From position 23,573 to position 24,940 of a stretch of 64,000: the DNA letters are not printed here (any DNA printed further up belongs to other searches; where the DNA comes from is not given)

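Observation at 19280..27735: SNF2 ATPase / PLD nuclease / beta-class MTase / type III Res operon: a composite restriction-type system that is neither plain type III R-M nor canonical DISARM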

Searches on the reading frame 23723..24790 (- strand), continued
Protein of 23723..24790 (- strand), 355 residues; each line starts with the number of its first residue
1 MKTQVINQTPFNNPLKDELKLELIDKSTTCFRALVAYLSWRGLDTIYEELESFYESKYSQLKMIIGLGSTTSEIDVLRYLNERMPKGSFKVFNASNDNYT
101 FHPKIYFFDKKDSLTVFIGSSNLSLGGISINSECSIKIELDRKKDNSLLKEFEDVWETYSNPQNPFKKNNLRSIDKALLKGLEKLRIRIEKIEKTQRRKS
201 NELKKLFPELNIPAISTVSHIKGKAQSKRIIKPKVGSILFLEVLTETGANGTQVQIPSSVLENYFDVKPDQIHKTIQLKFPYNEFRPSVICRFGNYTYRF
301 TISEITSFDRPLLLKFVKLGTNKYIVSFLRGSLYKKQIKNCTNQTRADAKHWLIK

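Call 22: find_encoding_contigs(protein=P0015, flank=10000, max_places=2)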
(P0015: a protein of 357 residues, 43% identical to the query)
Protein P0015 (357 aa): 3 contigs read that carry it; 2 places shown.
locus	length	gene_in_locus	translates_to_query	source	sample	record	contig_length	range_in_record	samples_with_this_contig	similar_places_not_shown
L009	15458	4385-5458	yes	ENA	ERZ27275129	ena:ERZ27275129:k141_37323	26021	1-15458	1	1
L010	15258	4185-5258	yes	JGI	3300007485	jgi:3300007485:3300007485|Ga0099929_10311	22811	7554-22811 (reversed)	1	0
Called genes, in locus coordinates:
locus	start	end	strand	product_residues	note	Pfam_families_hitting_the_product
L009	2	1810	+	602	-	?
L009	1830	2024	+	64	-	-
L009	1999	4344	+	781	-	PF02463:SMC_N (weak), PF13476:AAA_23 (faint)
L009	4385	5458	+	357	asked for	PF09565:RE_NgoFVII (weak), PF13091:PLDc_2 (weak)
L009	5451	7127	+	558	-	PF01555:N6_N4_Mtase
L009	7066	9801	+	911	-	PF04851:ResIII, PF18766:SWI2_SNF2 (faint), PF00271:Helicase_C (faint)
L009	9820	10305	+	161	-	-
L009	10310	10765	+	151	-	PF22522:DUF6998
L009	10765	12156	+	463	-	-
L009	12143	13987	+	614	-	PF13091:PLDc_2 (faint)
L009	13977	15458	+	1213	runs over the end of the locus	PF00176:SNF2-rel_dom (weak), PF04851:ResIII, PF00271:Helicase_C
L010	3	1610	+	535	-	?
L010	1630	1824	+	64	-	-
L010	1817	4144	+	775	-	PF02463:SMC_N (weak), PF13476:AAA_23 (faint)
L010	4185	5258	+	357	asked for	PF09565:RE_NgoFVII (weak), PF13091:PLDc_2 (weak)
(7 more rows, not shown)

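Call 24: find_related_loci(query=A1, collection=metagenome_contigs, flank=10000)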
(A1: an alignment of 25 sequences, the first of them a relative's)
Query A1 (355 aa) in metagenome_contigs; peptide patterns used: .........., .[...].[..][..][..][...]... (x = any residue, [..] = any of these).
600 stretches matched a pattern (row limit reached: there are more); 71 encode a relative of the query (tblastn E <= 1e-3); 71 distinct loci.
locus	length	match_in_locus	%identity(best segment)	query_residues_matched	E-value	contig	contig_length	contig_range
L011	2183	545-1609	53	1-354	2e-121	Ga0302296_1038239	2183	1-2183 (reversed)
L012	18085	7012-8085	47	1-355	1e-100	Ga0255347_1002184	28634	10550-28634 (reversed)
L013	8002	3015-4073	44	1-354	1e-89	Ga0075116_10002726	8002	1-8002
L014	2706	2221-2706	82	1-162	1e-88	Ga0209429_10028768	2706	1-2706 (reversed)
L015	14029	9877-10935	40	1-354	5e-84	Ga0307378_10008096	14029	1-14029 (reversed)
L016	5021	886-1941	42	1-355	4e-84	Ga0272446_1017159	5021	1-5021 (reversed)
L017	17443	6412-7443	41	1-352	4e-84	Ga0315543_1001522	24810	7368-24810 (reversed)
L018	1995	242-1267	42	1-352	3e-87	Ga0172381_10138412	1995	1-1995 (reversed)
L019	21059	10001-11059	40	1-354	2e-83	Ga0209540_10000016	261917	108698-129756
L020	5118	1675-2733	40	1-354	1e-83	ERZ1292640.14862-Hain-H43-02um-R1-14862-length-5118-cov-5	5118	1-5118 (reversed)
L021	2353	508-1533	41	1-352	2e-85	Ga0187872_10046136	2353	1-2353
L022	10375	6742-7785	42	1-352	1e-79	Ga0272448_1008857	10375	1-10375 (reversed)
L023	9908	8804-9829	40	1-352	7e-78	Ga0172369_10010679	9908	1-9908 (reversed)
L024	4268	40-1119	31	1-354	9e-54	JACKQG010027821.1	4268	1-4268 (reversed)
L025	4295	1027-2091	31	1-354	3e-49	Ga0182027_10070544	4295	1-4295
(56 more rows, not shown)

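Call 29: search_solved_structures(query=A1, max_evalue=1, show_alignments=2)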
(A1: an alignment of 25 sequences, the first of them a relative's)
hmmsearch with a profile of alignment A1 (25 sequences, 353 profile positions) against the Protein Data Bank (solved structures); distinct sequences matched with E-value up to 1: 6.
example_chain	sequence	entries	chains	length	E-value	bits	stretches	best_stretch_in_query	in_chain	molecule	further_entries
7clg_A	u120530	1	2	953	1.9e-08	36.6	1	26-238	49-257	Putative helicase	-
4rct_A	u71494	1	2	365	3.4e-05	25.9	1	21-124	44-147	Restriction endonuclease R.NgoVII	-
2c1l_A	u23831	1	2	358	0.032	16.1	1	40-145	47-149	RESTRICTION ENDONUCLEASE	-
9lkx_K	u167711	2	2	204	0.48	12.3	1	84-165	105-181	Mitochondrial cardiolipin hydrolase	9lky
4h4a_A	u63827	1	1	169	0.69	11.7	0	111-160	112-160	Mitochondrial cardiolipin hydrolase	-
4gen_A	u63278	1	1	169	0.73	11.6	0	111-160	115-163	Mitochondrial cardiolipin hydrolase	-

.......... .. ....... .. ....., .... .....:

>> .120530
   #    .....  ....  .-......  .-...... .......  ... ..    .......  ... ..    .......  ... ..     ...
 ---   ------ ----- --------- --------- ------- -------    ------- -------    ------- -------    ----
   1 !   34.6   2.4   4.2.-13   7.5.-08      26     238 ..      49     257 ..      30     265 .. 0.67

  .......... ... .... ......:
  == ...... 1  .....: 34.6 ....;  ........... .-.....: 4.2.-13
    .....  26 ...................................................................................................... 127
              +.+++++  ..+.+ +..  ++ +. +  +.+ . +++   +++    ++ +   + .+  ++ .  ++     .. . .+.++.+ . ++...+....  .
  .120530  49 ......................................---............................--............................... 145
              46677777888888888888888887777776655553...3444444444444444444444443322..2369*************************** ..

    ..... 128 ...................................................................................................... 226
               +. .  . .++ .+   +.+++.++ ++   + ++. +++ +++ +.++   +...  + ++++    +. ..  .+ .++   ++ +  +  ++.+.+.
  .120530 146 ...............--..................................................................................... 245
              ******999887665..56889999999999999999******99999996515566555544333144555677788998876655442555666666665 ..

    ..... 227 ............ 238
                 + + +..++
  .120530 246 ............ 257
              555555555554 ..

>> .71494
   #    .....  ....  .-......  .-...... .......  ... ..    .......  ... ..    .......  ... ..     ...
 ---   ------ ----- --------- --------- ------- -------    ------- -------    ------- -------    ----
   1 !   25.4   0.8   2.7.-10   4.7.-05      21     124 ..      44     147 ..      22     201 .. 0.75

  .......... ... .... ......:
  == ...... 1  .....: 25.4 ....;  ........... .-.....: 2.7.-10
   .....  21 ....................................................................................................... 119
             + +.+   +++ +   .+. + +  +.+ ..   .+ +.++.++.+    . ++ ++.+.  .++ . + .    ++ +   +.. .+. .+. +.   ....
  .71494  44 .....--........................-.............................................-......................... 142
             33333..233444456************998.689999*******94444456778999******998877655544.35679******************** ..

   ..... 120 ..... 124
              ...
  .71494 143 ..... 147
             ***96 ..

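Call 35: predict_structure(alignment_id=A1)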
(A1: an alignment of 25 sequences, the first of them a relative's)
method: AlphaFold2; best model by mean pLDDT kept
length: 355 residues; sequences in the alignment: 25
mean_pLDDT: 83.0   pTM: 0.57
mean pLDDT of the five models: 83.0, 82.3, 81.7, 80.9, 79.6
residues with pLDDT >= 90: 128; 70-90: 174; 50-70: 36; < 50: 17
segments of 3 or more residues with pLDDT < 50: 196-198, 217-230
pLDDT, mean of each block of 10 residues (from residue 1): 86 87 95 91 87 88 87 82 90 77 87 93 84 87 95 91 73 87 81 54 69 54 38 84 77 88 88 87 86 82 87 93 91 91 83 93
secondary structure, 60 per line:
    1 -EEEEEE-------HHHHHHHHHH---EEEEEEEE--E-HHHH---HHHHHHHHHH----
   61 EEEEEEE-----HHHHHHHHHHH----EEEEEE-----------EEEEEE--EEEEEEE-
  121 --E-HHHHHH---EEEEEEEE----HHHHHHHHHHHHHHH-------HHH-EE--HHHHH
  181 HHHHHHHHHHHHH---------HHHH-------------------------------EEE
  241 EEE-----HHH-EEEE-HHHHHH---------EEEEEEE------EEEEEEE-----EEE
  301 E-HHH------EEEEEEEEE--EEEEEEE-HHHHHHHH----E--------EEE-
elements in order: E2-7 H15-24 E28-35 H40-43 H47-56 E61-67 H73-83 E88-93 E105-110 E113-119 H125-130 E134-141 H146-160 H176-193 H203-206 E238-243 E253-256 H258-263 E273-279 E286-292 E298-301 E312-320 E323-329 H331-338 E352-354

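Call 37: fold_search(model_id=the predicted structure, library=pdb)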
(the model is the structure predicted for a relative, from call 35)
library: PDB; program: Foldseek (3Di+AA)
matches with E <= 10: 629; with E <= 0.001: 85
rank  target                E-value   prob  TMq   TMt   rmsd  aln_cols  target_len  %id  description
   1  2c1l_A                3.6e-13  1.00  0.32  0.32  18.5       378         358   11  Structure of the BfiI restriction endonuclease (released 2005-10-07)
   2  7clg_B                3.6e-10  1.00  0.40  0.18   3.3       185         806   17  Crystal structure of the ATP-dependent restriction endonuclease SauUSI (released 2021-01-20)
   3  7clg_A                3.8e-10  1.00  0.38  0.17   3.8       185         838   18  Crystal structure of the ATP-dependent restriction endonuclease SauUSI (released 2021-01-20)
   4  4rct_A                2.1e-09  1.00  0.34  0.34  15.8       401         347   14  Crystal structure of R-protein of NgoAVII restriction endonuclease (released 2014-12-24)
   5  1byr                  2.1e-06  1.00  0.33  0.69   4.1       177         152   20  CRYSTAL STRUCTURE OF A PHOSPHOLIPASE D FAMILY MEMBER, NUC FROM SALMONELLA TYPHIMURIUM (released 1999-10-19)
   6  4ggj                  3.2e-06  1.00  0.28  0.53   4.6       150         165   20  Crystal structure of Zucchini from mouse (mZuc / PLD6 / MitoPLD) (released 2012-10-10)
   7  4ggk                  4.5e-06  1.00  0.30  0.58   5.5       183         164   18  Crystal structure of Zucchini from mouse (mZuc / PLD6 / MitoPLD) bound to tungstate (released 2012-10-10)
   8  7e0m_B                5.4e-06  1.00  0.36  0.33   4.9       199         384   15  Crystal structure of phospholipase D (released 2021-12-22)
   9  7e0m_A                8.7e-06  1.00  0.36  0.33   4.7       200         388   16  Crystal structure of phospholipase D (released 2021-12-22)
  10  6ehi_A                1.2e-05  1.00  0.30  0.59   4.9       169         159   16  NucT from Helicobacter pylori (released 2018-01-17)
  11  9vbh_A                2.0e-05  1.00  0.32  0.28   4.7       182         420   13  Cryo-EM structure of human PLD3 bound to ssDNA (poly(T)) (released 2025-12-24)
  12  6ehi_D                2.0e-05  1.00  0.31  0.60   4.8       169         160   17  NucT from Helicobacter pylori (released 2018-01-17)
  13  6ehi_B                2.1e-05  1.00  0.31  0.61   4.8       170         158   16  NucT from Helicobacter pylori (released 2018-01-17)
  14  8v08_B                2.7e-05  1.00  0.31  0.28   4.6       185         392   15  Crystal structure of human PLD4 co-crystallized with 5'Pi-ssDNA (released 2024-03-13)
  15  9vbg_A                3.0e-05  1.00  0.34  0.29   4.5       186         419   12  Cryo-EM structure of human PLD3 apo form (released 2025-12-24)
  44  3zi5_A                1.8e-04  1.00  0.27  0.53   4.8       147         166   10  Crystal STRUCTURE OF RESTRICTION ENDONUCLEASE BFII C-TERMINAL RECOGNITION DOMAIN IN COMPLEX WITH COGNATE DNA (released 2014-01-15)
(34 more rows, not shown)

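Call 72: search_protein_families(library=pfam, proteins=[L006:6569-7768:+, L004:3732-4931:+, L003:6967-8166:+, L019:6461-7660:+, L006:11066-12046:+, L006:12043-13491:+], max_evalue=1)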
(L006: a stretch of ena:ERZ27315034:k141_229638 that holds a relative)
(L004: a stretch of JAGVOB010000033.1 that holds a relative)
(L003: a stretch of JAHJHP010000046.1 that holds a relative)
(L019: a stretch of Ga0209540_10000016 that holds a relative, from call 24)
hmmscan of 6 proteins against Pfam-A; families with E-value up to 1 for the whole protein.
L006:6569-7768:+ (400 aa): 0 families

L004:3732-4931:+ (400 aa): 0 families

L003:6967-8166:+ (400 aa): 4 families
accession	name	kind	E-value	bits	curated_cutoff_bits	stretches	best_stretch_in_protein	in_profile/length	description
PF25120.1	DUF7814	-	2.6e-05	24.5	27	1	264-301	120-160/228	Domain of unknown function (DUF7814)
PF20465.4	MmeI_hel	-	0.00015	22.9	27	1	225-297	3-75/75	MmeI, helicase spacer domain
PF19754.4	DUF6241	-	0.037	14.7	27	1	128-184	20-67/90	Family of unknown function (DUF6241)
PF13981.11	SopA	-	0.33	11.8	27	1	126-207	17-91/127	SopA-like central domain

L019:6461-7660:+ (400 aa): 3 families
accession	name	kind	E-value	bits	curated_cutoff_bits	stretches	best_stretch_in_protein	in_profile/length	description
PF25120.1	DUF7814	-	9.9e-05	22.6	27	1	296-384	137-217/228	Domain of unknown function (DUF7814)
PF22420.1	MglA_C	-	0.027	14.9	26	1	140-242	10-103/112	Macrophage Locus Protein A, C-terminal domain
PF20465.4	MmeI_hel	-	0.19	13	27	0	205-266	5-60/75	MmeI, helicase spacer domain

L006:11066-12046:+ (326 aa): 1 family
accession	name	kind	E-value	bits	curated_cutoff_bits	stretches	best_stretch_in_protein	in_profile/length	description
PF06594.17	HCBP_related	-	0.014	15.8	21.4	0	234-259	8-33/42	Haemolysin-type calcium binding protein related domain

L006:12043-13491:+ (482 aa): 3 families
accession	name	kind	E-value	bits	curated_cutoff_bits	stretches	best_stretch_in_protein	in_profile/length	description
PF03148.19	Tektin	-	0.0063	15.8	34.3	1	158-241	72-157/383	Tektin family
PF02463.25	SMC_N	-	0.27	11.1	40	0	14-60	17-60/220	RecF/RecN/SMC N terminal domain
PF01564.23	Spermine_synth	-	0.31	11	22.9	1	313-354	39-82/186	Spermine/spermidine synthase domain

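Call 89: find_encoding_contigs(protein=P0006, flank=10000, max_places=1)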
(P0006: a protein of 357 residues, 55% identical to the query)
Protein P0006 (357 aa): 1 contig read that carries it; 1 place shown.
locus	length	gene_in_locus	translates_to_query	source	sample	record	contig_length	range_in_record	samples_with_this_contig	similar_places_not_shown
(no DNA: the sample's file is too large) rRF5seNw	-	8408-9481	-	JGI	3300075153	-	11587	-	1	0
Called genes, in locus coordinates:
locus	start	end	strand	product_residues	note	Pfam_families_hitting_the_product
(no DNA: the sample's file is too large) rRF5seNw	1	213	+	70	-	?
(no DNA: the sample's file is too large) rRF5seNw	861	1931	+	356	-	-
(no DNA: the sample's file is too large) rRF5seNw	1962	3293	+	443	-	-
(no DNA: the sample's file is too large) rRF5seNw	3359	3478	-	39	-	-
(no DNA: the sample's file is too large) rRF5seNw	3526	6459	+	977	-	PF00176:SNF2-rel_dom, PF00270:DEAD, PF04851:ResIII, PF00271:Helicase_C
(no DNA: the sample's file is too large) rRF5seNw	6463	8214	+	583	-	-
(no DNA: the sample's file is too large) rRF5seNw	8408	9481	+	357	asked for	PF13091:PLDc_2 (faint)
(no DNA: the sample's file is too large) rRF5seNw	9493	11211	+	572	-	PF01555:N6_N4_Mtase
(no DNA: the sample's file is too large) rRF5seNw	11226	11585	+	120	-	?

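Call 90: find_encoding_contigs(protein=P0007, flank=10000, max_places=1)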
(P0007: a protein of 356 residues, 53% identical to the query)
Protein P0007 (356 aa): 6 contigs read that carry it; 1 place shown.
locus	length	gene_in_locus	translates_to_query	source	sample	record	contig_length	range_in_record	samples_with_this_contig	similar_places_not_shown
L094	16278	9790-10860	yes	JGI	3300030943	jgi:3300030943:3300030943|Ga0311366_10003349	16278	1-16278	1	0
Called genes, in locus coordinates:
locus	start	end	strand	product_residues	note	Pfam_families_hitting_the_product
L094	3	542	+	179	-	?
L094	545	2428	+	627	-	PF03968:LptD_N (faint), PF13100:OstA_2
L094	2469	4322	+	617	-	PF02518:HATPase_c, PF13589:HATPase_c_3, PF01119:DNA_mis_repair, PF08676:MutL_C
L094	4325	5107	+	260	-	PF08239:SH3_3, PF18348:SH3_16, PF00877:NLPC_P60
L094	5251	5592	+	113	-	PF13560:HTH_31 (weak)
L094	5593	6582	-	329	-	PF00579:tRNA-synt_1b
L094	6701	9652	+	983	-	PF00176:SNF2-rel_dom, PF00270:DEAD (weak), PF04851:ResIII, PF00271:Helicase_C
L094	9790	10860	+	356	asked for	PF09565:RE_NgoFVII, PF13091:PLDc_2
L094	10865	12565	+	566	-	PF01555:N6_N4_Mtase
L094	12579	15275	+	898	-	PF04851:ResIII, PF18766:SWI2_SNF2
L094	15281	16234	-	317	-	PF02729:OTCace_N, PF00185:OTCace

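Call 91: find_encoding_contigs(protein=P0014, flank=10000, max_places=1)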
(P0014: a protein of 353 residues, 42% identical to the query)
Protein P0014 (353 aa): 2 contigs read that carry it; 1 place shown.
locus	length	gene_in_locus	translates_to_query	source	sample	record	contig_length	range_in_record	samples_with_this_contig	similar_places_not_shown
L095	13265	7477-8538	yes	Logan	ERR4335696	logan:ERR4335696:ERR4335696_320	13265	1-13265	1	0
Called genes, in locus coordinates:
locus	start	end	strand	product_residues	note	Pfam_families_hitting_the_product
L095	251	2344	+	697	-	PF03235:GmrSD_N, PF07510:GmrSD_C, PF18899:DUF5655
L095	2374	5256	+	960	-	PF00176:SNF2-rel_dom, PF00270:DEAD, PF04851:ResIII, PF00271:Helicase_C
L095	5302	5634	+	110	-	-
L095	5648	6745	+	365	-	PF01381:HTH_3, PF06114:Peptidase_M78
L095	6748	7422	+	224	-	-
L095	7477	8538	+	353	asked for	PF13091:PLDc_2 (weak)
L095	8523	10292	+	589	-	PF01555:N6_N4_Mtase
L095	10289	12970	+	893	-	PF04851:ResIII, PF00271:Helicase_C (weak)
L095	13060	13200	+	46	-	-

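Call 93: search_protein_representatives(alignment_id=A1)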
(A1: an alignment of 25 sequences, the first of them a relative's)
Query: 25 sequences, 353 profile positions. Proteins with E-value up to 0.001 (for the whole library): 5677; up to 1e-10: 1723; up to 1e-30: 69. The best 150 are listed.
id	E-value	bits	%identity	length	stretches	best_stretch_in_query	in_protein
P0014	1.1e-150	517.7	-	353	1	1-353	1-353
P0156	3.9e-148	509.2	-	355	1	1-352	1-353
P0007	2.0e-133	460.9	-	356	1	1-353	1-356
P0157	7.5e-128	442.5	-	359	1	1-352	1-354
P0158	8.0e-126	435.9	-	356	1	1-353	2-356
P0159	8.4e-123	425.9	-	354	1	1-352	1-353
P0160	4.8e-105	367.5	-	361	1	3-352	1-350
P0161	3.3e-102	358.2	-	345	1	3-353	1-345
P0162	1.2e-97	343.2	-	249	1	106-352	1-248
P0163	2.5e-93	329.0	-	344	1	6-352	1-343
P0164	5.0e-85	301.7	-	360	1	1-352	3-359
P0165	2.8e-82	292.7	-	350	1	1-352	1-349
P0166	3.1e-81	289.2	-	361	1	1-352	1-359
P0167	6.6e-79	281.6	-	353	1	1-352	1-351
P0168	3.5e-71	256.1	-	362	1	1-352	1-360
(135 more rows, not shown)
